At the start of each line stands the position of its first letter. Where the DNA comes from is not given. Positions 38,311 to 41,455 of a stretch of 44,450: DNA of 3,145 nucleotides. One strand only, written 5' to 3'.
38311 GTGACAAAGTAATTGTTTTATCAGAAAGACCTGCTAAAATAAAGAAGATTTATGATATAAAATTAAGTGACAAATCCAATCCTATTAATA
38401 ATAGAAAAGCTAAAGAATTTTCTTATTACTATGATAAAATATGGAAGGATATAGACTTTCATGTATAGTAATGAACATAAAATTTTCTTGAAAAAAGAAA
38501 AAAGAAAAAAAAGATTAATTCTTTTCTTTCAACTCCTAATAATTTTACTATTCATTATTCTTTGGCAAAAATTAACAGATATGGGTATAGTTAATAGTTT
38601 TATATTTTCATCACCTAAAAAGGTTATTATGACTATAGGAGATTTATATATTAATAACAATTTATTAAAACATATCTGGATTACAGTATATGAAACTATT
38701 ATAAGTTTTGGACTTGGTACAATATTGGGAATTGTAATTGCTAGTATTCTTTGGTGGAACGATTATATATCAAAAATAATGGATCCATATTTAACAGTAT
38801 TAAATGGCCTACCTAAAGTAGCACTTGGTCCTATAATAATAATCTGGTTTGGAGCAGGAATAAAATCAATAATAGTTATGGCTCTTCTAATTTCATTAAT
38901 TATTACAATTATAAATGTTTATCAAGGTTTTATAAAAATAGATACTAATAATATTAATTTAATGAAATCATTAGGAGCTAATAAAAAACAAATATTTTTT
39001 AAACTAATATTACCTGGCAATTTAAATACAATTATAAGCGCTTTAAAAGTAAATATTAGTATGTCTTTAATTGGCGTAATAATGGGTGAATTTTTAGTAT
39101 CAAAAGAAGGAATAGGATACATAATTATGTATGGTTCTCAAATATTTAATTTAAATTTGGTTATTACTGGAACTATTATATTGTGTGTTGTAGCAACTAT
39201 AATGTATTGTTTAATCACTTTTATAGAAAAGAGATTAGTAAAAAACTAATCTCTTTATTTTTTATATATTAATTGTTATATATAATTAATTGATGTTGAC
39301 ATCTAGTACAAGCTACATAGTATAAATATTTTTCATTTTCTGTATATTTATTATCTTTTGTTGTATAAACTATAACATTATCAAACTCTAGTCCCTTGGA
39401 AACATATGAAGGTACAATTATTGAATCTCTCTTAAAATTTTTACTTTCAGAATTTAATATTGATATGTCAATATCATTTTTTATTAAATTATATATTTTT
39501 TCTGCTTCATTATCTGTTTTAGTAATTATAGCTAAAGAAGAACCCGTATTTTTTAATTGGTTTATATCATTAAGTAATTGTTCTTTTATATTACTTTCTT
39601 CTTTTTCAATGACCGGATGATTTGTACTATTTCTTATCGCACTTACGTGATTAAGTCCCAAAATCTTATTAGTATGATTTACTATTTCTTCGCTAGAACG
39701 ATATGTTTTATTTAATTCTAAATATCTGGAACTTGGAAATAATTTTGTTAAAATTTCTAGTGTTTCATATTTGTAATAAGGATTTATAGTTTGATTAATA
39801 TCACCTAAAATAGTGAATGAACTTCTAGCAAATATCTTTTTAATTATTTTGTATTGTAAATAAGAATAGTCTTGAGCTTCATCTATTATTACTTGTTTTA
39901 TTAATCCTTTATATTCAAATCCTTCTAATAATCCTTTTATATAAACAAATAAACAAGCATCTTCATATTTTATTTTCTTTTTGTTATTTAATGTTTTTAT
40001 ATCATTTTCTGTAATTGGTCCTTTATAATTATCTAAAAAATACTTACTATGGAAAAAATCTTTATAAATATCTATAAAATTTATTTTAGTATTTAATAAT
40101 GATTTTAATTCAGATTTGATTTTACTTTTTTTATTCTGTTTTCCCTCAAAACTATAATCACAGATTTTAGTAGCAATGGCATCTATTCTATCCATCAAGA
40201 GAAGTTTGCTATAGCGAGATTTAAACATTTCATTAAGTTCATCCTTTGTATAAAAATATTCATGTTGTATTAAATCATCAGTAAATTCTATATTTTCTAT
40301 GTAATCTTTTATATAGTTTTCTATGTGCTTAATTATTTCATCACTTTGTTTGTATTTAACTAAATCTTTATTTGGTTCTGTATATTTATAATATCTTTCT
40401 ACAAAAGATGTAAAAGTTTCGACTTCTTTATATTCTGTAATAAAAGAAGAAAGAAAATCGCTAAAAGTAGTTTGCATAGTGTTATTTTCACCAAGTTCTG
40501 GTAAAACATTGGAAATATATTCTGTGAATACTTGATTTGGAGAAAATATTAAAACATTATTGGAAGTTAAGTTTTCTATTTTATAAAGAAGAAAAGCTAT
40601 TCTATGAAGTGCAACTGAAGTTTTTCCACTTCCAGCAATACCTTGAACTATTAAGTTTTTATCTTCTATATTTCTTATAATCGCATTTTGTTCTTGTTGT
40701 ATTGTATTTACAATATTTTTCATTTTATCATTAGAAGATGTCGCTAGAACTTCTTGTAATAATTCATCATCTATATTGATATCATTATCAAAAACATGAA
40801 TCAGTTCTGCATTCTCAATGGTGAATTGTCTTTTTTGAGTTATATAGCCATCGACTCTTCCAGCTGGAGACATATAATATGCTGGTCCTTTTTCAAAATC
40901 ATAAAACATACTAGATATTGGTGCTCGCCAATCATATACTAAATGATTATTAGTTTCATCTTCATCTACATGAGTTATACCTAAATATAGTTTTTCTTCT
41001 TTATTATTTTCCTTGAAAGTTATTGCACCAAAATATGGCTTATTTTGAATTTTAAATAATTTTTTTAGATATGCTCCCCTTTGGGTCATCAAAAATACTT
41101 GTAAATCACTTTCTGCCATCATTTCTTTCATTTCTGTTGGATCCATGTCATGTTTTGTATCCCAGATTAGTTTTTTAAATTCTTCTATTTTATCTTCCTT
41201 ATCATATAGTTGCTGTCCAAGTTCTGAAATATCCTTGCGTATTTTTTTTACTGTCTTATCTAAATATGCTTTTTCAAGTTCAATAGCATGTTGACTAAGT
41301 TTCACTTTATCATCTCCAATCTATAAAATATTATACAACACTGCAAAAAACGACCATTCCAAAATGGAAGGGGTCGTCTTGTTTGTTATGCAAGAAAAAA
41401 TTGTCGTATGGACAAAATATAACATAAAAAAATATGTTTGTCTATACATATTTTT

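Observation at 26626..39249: Two different integrative elements interrupt two neighbouring genes of the same three-gene operon, possibly a reversible gene switch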

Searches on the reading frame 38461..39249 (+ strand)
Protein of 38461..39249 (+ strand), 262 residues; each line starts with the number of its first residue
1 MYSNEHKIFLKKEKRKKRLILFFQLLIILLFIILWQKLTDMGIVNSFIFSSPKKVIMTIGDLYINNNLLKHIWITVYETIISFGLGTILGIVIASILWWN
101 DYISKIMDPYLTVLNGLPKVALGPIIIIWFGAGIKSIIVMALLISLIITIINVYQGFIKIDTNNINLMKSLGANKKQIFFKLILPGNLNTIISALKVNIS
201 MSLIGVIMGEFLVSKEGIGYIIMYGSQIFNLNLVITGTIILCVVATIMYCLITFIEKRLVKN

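Call 9: search_protein_families(library=pfam, proteins=[window:38461-39246:+], max_evalue=0.01)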
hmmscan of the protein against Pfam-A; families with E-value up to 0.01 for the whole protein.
window:38461-39246:+ (262 aa): 1 family
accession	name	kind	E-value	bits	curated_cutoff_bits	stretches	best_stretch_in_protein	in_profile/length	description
PF00528.27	BPD_transp_1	-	2.3e-27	96.4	26.4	1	86-260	1-183/184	Binding-protein-dependent transport system inner membrane component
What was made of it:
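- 38461..39249 (+): Permease gene, intact (262 aa). BPD_transp_1, 2e-27 (call 9).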

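Call 12: find_encoding_contigs(protein=window:38461-39249:+, flank=10000, max_places=10)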
Protein window:38461-39249:+ (262 aa): 3 contigs read that carry it; 3 places shown.
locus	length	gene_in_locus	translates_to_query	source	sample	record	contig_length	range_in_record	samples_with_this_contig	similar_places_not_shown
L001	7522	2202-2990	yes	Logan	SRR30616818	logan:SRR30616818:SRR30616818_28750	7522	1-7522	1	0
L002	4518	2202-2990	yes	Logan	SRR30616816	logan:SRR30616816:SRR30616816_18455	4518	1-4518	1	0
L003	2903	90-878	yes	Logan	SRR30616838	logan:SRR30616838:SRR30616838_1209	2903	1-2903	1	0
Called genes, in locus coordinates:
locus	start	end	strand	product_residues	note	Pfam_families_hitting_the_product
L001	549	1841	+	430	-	PF07508:Recombinase, PF13408:Zn_ribbon_recom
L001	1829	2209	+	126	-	-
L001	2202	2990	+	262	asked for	PF00528:BPD_transp_1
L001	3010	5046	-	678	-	PF02562:PhoH (faint), PF00270:DEAD (faint), PF00580:UvrD-helicase, PF13245:AAA_19, PF01443:Viral_helicase1 (faint), PF13361:UvrD_C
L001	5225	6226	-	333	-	PF00814:TsaD, PF22521:HypF_C_2 (weak)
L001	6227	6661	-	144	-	PF13673:Acetyltransf_10, PF00583:Acetyltransf_1, PF13508:Acetyltransf_7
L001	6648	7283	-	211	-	PF00814:TsaD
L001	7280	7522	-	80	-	?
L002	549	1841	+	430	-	PF07508:Recombinase, PF13408:Zn_ribbon_recom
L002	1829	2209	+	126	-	-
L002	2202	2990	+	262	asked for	PF00528:BPD_transp_1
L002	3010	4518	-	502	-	?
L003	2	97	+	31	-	?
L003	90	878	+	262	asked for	PF00528:BPD_transp_1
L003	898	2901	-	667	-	?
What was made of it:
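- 38461..39249 (+): The identical protein is present in L001-L003 (call 12).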

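Call 38: search_protein_families(library=ncbifam, proteins=[window:38461-39246:+], max_evalue=0.00001)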
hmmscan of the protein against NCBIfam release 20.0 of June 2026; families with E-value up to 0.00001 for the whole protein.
window:38461-39246:+ (262 aa): 7 families
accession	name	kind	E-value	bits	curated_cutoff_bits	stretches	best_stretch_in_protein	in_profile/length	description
NF040733.1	ABC_perm_U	equivalog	1e-26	93.9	295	1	19-261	6-247/251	ABC transporter permease subunit SaoP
NF008470.0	PRK11365.1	equivalog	5.6e-26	91.5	347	1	22-248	12-238/263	aliphatic sulfonate ABC transporter permease SsuC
NF007545.0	PRK10160.1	equivalog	2.4e-20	73.1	342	1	16-259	21-267/275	taurine ABC transporter permease TauC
TIGR01183.1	ntrB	equivalog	5.7e-14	52.3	209.05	1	67-255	14-202/202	nitrate ABC transporter permease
TIGR03416.1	ABC_choXWV_perm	equivalog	5e-09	36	363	1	59-248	79-263/267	choline ABC transporter permease subunit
TIGR01097.1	PhnE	equivalog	2.8e-08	33.6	216.7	1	35-259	19-251/252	phosphonate ABC transporter, permease protein PhnE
NF008196.0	PRK10952.1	equivalog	6.9e-06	25.1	439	1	27-251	111-324/356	glycine betaine/L-proline ABC transporter permease ProW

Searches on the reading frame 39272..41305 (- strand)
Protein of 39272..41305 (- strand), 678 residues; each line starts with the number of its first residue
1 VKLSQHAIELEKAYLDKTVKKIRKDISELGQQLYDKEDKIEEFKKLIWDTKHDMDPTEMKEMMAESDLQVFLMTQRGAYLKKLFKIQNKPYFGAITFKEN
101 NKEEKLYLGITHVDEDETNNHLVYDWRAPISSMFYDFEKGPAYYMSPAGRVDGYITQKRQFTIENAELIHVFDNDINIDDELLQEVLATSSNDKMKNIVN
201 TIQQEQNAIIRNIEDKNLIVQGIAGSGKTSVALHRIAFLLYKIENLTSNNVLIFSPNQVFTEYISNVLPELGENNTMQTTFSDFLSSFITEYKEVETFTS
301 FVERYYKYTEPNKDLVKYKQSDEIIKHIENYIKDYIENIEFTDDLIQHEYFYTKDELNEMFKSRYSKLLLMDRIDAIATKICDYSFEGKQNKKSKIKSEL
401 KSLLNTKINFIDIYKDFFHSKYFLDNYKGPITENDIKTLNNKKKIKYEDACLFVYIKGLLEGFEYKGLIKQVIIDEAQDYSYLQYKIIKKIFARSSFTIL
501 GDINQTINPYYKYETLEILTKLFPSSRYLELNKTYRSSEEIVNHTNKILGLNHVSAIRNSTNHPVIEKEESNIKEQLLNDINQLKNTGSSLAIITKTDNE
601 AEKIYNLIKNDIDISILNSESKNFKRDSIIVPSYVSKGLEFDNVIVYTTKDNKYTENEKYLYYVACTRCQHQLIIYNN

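Call 10: search_protein_families(library=pfam, proteins=[window:39272-41305:-], max_evalue=0.01)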
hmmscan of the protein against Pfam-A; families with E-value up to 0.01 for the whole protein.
window:39272-41305:- (678 aa): 9 families
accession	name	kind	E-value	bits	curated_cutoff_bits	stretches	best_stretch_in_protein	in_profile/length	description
PF00580.27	UvrD-helicase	-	5.4e-13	49.7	23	1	203-507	2-252/271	UvrD/REP helicase N-terminal domain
PF13245.12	AAA_19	-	2.3e-10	41.2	25.1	1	206-507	2-130/134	AAA domain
PF01443.25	Viral_helicase1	-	8.1e-08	32.8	21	1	576-677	159-228/228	Viral superfamily 1 RNA helicase core domain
PF02562.22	PhoH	-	2.2e-06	27.8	27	0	472-524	123-176/205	PhoH-like protein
PF00270.35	DEAD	-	5.3e-06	26.7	26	1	206-277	4-74/167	DEAD/DEAH box helicase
PF13361.12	UvrD_C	-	1.5e-05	25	25.6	1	636-675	295-345/350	UvrD-like helicase C-terminal domain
PF13538.12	UvrD_C_2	-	0.00014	22.1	27.4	1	633-676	7-52/52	UvrD-like helicase C-terminal domain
PF09848.15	SLFN-g3_helicase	-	0.00015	21.6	24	1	217-294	3-76/354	Schlafen group 3, DNA/RNA helicase domain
PF05729.18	NACHT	-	0.0067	16.7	26.7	0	218-241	3-25/167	NACHT domain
